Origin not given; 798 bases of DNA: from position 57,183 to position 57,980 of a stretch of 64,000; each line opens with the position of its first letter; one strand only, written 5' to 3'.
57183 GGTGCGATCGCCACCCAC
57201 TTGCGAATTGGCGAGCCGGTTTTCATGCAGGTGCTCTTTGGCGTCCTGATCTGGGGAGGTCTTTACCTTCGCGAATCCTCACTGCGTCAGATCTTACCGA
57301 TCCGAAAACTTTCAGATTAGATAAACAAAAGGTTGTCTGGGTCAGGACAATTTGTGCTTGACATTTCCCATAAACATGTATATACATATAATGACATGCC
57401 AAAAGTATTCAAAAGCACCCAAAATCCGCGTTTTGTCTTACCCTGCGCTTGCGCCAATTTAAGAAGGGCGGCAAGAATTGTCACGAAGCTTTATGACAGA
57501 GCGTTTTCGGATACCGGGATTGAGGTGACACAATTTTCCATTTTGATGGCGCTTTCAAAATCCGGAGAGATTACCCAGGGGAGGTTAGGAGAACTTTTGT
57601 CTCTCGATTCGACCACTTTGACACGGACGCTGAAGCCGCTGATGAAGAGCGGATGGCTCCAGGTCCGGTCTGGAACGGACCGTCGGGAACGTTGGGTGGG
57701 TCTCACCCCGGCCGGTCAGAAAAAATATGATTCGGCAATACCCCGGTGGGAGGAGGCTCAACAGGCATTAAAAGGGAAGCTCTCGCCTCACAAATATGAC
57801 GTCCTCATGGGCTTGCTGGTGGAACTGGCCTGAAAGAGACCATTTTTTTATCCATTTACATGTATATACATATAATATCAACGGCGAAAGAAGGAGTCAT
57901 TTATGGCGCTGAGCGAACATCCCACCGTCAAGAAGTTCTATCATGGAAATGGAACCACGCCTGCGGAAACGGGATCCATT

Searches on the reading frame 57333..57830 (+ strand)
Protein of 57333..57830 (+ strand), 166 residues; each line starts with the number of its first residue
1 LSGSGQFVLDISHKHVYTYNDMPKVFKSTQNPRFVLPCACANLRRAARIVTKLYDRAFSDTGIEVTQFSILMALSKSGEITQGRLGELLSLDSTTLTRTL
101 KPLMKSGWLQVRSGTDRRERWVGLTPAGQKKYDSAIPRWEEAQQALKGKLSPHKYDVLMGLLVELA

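Call 68: search_protein_families(library=pfam, proteins=[window:57333-57830:+], max_evalue=0.001)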
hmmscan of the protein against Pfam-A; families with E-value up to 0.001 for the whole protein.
window:57333-57830:+ (166 aa): 5 families
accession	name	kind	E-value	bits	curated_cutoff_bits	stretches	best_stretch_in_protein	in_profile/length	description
PF01047.28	MarR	-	3e-11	43.5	24.6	1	64-119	2-58/59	MarR family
PF12802.13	MarR_2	-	4.9e-11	43.1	27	1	62-119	2-61/61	MarR family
PF22381.2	Staph_reg_Sar_Rot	-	1.2e-06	29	27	1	57-133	6-83/85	Transcriptional regulator SarA/Rot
PF13412.12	HTH_24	-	5.1e-05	23.2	21.9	1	66-109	4-47/48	Winged helix-turn-helix DNA-binding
PF13463.12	HTH_27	-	0.00022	21.9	22.2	1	70-128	8-68/68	Winged helix DNA-binding domain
